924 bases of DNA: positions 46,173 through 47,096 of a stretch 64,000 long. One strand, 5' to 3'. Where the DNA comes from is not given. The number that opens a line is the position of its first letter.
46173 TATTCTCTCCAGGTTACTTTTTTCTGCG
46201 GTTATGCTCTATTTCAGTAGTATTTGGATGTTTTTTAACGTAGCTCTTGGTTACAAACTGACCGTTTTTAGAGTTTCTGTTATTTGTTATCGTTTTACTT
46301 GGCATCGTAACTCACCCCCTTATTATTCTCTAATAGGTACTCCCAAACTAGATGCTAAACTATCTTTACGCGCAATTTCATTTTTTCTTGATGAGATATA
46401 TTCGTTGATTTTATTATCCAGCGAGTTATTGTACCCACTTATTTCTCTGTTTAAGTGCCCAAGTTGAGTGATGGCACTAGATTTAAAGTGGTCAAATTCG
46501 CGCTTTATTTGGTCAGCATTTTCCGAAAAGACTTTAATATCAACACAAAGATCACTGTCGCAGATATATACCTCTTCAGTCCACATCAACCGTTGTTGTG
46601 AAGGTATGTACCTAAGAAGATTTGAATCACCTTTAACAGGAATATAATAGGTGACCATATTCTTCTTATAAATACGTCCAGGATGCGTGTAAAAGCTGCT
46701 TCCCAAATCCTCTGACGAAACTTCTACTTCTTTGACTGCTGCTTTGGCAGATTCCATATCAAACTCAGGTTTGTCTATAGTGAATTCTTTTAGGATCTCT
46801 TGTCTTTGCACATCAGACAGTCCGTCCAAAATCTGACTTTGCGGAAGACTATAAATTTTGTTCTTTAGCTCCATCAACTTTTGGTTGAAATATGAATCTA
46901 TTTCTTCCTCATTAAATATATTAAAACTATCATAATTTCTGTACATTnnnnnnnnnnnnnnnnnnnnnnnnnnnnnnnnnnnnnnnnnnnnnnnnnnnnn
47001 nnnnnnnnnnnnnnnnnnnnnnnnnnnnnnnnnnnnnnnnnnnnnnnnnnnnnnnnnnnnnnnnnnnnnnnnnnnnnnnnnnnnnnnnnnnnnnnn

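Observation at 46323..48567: Bona fide lexA divergently paired with a two-gene operon of unknown function; candidate SOS effectors and candidate LexA operators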

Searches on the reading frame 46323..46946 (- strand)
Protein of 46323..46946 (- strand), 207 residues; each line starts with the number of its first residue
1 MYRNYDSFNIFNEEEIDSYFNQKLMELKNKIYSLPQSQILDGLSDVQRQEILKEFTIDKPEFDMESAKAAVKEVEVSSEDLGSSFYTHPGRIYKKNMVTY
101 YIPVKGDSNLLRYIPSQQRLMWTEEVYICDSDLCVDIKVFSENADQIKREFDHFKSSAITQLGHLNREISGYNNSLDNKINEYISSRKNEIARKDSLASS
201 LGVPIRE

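Call 6: search_protein_families(library=pfam, proteins=[window:46323-46946:-], max_evalue=0.01)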
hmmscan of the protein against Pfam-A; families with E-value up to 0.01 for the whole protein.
window:46323-46946:- (207 aa): 0 families

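Call 7: search_protein_families(library=phrogs, proteins=[window:46323-46946:-], max_evalue=0.01)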
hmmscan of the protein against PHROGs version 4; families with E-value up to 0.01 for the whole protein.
window:46323-46946:- (207 aa): 1 family
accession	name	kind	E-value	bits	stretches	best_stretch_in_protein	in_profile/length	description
phrog_35009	-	lysis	0.0045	18.3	1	138-195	66-121/125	holin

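Call 8: search_protein_families(library=padloc, proteins=[window:46323-46946:-], max_evalue=0.1)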
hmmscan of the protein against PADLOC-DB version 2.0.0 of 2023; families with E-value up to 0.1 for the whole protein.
window:46323-46946:- (207 aa): 1 family
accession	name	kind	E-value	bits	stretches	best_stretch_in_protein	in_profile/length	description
PDLC05036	PDC-S54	-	6.1e-35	119.5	1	7-207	4-204/410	-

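Call 9: search_protein_families(library=ncbifam, proteins=[window:46323-46946:-], max_evalue=0.01)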
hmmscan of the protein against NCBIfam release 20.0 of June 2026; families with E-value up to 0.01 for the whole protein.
window:46323-46946:- (207 aa): 1 family
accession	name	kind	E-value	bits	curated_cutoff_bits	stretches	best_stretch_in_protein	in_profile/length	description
NF033928.1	alph_xenorhab_A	subfamily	0.0063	15.8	125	1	128-194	130-200/339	alpha-xenorhabdolysin family binary toxin subunit A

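Call 23: find_homologous_proteins(query=window:46323-46946:-)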
Query window:46323-46946:- (207 aa): 2 proteins with E <= 0.001 among 95 candidates.
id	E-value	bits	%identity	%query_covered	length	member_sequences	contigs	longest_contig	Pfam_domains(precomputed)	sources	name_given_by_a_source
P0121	6.8e-131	452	100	100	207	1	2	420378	-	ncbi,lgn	-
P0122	1.1e-27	115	33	98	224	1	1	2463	-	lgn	-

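Call 61: search_protein_representatives(protein=window:46323-46946:-)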
Query: 207 residues. Proteins with E-value up to 0.001 (for the whole library): 443; up to 1e-10: 129; up to 1e-30: 1. The best 150 are listed.
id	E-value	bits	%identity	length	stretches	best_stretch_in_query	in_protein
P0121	2.2e-131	452.0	100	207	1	1-207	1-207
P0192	4.0e-27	111.9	33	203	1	7-206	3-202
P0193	1.0e-24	104.1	30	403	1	9-206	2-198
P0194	1.4e-24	103.6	31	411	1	2-206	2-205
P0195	6.2e-24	101.5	29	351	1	7-206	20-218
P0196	1.3e-22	97.2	34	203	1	10-194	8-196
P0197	2.1e-22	96.5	29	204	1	5-206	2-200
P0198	3.5e-22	95.8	29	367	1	7-207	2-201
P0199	5.8e-21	91.8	27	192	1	9-198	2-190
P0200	1.5e-19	87.2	38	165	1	84-206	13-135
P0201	1.8e-19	86.9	26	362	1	3-206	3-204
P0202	4.9e-19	85.5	29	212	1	7-207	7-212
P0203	1.3e-18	84.1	29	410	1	6-206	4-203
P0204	1.4e-18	84.0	26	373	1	10-206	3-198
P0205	1.7e-18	83.7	29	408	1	38-206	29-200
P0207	2.7e-18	83.1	31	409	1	7-206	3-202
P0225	9.0e-17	78.1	28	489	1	8-206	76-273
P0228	1.4e-16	77.5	24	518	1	10-206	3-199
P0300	3.1e-11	60.1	26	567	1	5-207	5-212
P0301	3.1e-11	60.1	26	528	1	7-203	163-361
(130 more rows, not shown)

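Call 62: search_protein_families(library=pfam, proteins=[P0193, P0194, P0195, P0198, P0203, P0207, P0228, P0300, P0225, P0301], max_evalue=0.01)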
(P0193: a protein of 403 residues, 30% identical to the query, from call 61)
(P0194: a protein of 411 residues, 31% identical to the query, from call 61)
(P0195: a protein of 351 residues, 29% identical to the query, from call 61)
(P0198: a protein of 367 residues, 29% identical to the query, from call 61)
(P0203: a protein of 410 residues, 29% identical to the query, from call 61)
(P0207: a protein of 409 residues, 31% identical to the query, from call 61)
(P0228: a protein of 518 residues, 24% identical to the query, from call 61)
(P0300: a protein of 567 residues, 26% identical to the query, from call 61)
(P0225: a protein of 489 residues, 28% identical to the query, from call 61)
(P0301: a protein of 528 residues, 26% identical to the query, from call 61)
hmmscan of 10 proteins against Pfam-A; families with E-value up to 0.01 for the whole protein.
P0193 (403 aa): 1 family
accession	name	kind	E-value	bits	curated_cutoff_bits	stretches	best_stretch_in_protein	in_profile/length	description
PF03008.20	DUF234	-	0.005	17.7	22.5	0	260-314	35-89/100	Archaea bacterial proteins of unknown function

P0194 (411 aa): 1 family
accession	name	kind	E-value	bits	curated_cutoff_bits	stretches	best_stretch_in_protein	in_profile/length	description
PF25481.1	Nucleoprot-TPR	-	0.0032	17.9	27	1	155-190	11-46/80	Nucleoprotein TPR-like domain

P0195 (351 aa): 0 families

P0198 (367 aa): 2 families
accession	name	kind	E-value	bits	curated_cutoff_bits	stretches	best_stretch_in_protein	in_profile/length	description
PF13676.11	TIR_2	-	4.9e-21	75.9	28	1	234-332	1-99/122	TIR domain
PF01582.25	TIR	-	1.3e-09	38.5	21.3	1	231-332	1-102/179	TIR domain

P0203 (410 aa): 0 families

P0207 (409 aa): 0 families

P0228 (518 aa): 0 families

P0300 (567 aa): 0 families

P0225 (489 aa): 0 families

P0301 (528 aa): 4 families
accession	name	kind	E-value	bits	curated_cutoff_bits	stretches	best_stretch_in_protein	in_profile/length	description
PF13676.11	TIR_2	-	4.7e-18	66.3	28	1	394-513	1-118/122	TIR domain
PF01582.25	TIR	-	3.9e-06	27.2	21.3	1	404-486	16-94/179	TIR domain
PF02037.33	SAP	-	0.0028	17.7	23.9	0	21-41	11-31/37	SAP domain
PF18953.6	SAP_new25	-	0.009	16.1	26.3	0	11-41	4-34/51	SAP domain-containing new25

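Call 67: find_encoding_contigs(protein=P0122, flank=3000, max_places=3)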
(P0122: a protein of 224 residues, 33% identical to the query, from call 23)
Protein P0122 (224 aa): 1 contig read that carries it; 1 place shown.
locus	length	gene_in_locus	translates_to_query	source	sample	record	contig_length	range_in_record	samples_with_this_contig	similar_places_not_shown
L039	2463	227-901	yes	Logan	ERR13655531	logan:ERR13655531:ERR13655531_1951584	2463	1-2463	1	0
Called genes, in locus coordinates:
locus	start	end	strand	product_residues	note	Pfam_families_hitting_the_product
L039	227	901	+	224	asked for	-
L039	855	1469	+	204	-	-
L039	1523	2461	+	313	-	?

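Call 92: predict_structure(alignment_id=A7)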
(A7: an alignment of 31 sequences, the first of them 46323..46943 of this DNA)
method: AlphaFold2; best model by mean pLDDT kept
length: 206 residues; sequences in the alignment: 31
mean_pLDDT: 95.5   pTM: 0.87
mean pLDDT of the five models: 95.5, 95.4, 95.3, 94.2, 94.1
residues with pLDDT >= 90: 185; 70-90: 19; 50-70: 2; < 50: 0
segments of 3 or more residues with pLDDT < 50: none
pLDDT, mean of each block of 10 residues (from residue 1): 86 98 98 97 97 98 98 93 88 96 98 93 96 95 96 98 98 98 98 96 88
secondary structure, 60 per line:
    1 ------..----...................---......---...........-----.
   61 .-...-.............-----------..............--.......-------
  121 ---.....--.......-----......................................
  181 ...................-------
elements in order: H15-31 H35-40 H44-54 E67-76 E91-104 H107-111 E124-128 E131-137 H143-199

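Call 94: fold_search(model_id=the predicted structure, library=pdb)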
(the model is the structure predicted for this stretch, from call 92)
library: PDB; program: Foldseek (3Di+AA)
matches with E <= 10: 277; with E <= 0.001: 0
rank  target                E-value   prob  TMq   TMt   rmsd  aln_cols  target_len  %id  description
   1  4kgh_B                5.5e-02  0.12  0.14  0.15  24.0       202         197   12  Crystal Structure of human splunc1 lacking the secretion signal sequence (released 2013-09-25)
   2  8t8d_D                6.9e-02  0.09  0.16  0.17  17.2       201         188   14  Structure of Helicobacter pylori adhesin A, HpaA (released 2024-01-31)
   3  8p0w_A                1.2e-01  0.16  0.18  0.19  12.6       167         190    8  Structure of the human Commander complex COMMD ring (released 2024-03-20)
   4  5i7l_B                1.7e-01  0.06  0.13  0.14  23.1       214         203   11  Crystal Structure of SPLUNC1 Disulfide Mutant M2 (A48C, V253C) (released 2016-05-18)
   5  5jqm_B                1.7e-01  0.06  0.12  0.11  23.5       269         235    7  Crystal Structure of Phosphatidic acid Transporter Ups1/Mdm35 Void of Bound Phospholipid from Saccharomyces Cerevisiae (released 2017-07-12)
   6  5i7k_A                1.8e-01  0.06  0.13  0.13  23.5       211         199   12  Crystal Structure of Human SPLUNC1 Dolphin Mutant D1 (G58A, S61A, G62E, G63D, G66D, I67T) (released 2016-05-18)
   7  5i7j_B                3.3e-01  0.05  0.13  0.14  22.9       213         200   13  Crystal Structure of Human SPLUNC1 Disulfide Mutant M3 (I76C, V214C) (released 2016-05-18)
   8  6baq_B                3.5e-01  0.04  0.13  0.14  22.6       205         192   10  Mus musculus BPIFA1 (released 2018-05-09)
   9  5jqm_A                3.7e-01  0.06  0.15  0.13  17.5       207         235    7  Crystal Structure of Phosphatidic acid Transporter Ups1/Mdm35 Void of Bound Phospholipid from Saccharomyces Cerevisiae (released 2017-07-12)
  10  4uv2_N                4.0e-01  0.05  0.14  0.12  18.3       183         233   13  Structure of the curli transport lipoprotein CsgG in a non-lipidated, pre-pore conformation (released 2014-09-24)
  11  2n8x_MODEL_1_A        4.4e-01  0.10  0.13  0.16  14.4       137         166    9  Solution structure of LptE from Pseudomonas Aerigunosa (released 2016-05-25)
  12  4uv2_F                4.4e-01  0.08  0.19  0.17  16.5       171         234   15  Structure of the curli transport lipoprotein CsgG in a non-lipidated, pre-pore conformation (released 2014-09-24)
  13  5i7k_B                4.4e-01  0.04  0.13  0.13  23.3       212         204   12  Crystal Structure of Human SPLUNC1 Dolphin Mutant D1 (G58A, S61A, G62E, G63D, G66D, I67T) (released 2016-05-18)
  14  4uv2_A                4.7e-01  0.08  0.19  0.18  18.0       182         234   13  Structure of the curli transport lipoprotein CsgG in a non-lipidated, pre-pore conformation (released 2014-09-24)
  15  6yfb_AA               5.3e-01  0.12  0.22  0.26  21.8       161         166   13  Virus-like particle of bacteriophage AVE016 (released 2020-09-02)
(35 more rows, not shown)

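Call 111: search_solved_structures(query=A7, max_evalue=1)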
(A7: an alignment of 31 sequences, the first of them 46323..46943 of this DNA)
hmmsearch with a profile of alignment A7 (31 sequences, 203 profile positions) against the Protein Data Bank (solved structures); distinct sequences matched with E-value up to 1: 8.
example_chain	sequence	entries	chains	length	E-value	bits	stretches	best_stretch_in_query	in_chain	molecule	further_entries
3s84_A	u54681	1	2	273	0.0055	19.5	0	146-188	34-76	Apolipoprotein A-IV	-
6gsi_I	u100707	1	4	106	0.014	18.2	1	140-182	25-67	VP2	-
9hx4_F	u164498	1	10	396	0.062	16.1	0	147-188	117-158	Apolipoprotein A-IV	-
5vc7_A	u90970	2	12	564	0.099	15.4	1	134-190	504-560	VCP-like ATPase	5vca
23wo_A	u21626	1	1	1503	0.2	14.4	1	136-197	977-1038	DP221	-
23wn_A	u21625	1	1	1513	0.21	14.4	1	136-197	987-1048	DP622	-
23wm_A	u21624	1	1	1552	0.21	14.3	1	136-197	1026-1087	PP507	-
8sde_A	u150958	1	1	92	0.67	12.7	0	119-190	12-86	Tripartite motif-containing protein 29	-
